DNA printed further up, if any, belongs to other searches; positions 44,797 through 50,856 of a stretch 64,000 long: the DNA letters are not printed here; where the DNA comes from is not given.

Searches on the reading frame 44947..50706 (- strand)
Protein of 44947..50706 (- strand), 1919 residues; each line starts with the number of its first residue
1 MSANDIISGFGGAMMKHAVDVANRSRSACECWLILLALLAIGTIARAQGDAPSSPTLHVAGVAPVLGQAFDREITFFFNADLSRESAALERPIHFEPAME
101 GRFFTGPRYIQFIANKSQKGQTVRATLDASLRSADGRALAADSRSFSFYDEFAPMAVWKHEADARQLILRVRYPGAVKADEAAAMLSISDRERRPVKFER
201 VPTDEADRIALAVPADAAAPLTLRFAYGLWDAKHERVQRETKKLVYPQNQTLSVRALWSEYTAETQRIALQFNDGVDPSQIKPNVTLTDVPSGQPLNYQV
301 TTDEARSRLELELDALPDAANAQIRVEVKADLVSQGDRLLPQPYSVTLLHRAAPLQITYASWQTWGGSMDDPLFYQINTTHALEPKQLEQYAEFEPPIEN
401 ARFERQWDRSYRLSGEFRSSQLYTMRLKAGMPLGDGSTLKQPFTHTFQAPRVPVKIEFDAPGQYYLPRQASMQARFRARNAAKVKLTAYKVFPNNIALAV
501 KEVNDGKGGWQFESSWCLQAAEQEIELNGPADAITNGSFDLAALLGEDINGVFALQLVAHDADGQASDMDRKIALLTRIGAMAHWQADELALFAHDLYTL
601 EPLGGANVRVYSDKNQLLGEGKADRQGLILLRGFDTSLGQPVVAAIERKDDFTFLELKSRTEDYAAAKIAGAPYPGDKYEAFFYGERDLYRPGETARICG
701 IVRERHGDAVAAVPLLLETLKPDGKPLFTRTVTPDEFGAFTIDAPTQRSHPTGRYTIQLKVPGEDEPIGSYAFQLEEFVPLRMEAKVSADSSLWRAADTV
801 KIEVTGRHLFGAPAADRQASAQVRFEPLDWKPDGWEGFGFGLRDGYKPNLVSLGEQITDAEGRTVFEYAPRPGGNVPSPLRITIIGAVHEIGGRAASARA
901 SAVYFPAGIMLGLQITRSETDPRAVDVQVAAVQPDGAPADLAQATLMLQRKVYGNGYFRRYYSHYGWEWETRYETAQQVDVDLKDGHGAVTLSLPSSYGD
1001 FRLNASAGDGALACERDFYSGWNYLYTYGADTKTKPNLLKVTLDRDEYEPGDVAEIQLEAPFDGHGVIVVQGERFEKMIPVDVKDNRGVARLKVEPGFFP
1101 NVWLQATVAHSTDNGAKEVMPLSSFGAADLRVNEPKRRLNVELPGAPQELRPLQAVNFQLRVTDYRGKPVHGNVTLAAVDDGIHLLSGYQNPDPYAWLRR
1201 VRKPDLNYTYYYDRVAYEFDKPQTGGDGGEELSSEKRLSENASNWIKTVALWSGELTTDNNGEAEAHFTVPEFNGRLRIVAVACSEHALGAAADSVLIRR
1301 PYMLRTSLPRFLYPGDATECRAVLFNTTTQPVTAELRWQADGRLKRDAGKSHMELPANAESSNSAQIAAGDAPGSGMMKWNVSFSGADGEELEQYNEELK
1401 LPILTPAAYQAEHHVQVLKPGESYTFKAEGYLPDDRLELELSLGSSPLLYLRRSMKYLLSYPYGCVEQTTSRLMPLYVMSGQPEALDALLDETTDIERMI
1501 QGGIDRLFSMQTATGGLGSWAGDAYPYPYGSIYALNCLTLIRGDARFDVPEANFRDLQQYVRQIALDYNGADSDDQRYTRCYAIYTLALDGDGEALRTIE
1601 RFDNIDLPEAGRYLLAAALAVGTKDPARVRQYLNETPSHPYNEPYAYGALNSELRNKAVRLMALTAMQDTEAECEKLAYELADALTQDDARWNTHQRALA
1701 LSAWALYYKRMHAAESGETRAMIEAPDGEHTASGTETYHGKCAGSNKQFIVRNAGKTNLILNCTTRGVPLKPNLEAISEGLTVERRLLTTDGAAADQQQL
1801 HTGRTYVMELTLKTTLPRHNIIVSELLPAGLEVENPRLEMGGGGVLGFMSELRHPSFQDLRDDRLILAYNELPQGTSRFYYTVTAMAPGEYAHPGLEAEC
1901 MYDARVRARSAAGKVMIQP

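Call 65: search_protein_families(library=pfam, proteins=[window:44947-50706:-], max_evalue=0.0001)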
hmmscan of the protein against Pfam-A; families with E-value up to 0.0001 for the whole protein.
window:44947-50706:- (1919 aa): 7 families
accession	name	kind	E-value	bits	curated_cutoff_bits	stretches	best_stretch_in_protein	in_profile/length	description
PF17973.7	bMG10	-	1.6e-26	93.5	26.2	1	1780-1903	1-129/131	Bacterial Alpha-2-macroglobulin MG10 domain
PF01835.25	MG2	-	1.4e-21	77.1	32.8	1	681-774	2-95/96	MG2 domain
PF17972.7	bMG5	-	2.1e-19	70.6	26.5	1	782-906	2-127/127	Bacterial Alpha-2-macroglobulin MG5 domain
PF00207.28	A2M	-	4.7e-14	52.4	21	1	1250-1337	2-91/92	Alpha-2-macroglobulin family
PF11974.14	bMG3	-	6.4e-14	52.2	34.9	1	577-671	2-100/103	Bacterial alpha-2-macroglobulin MG3 domain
PF07703.20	A2M_BRD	-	9.5e-13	49.1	22.7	1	1039-1186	1-140/140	Alpha-2-macroglobulin bait region domain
PF17962.7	bMG6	-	9.4e-09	35.9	23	1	925-1022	17-112/112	Bacterial macroglobulin domain 6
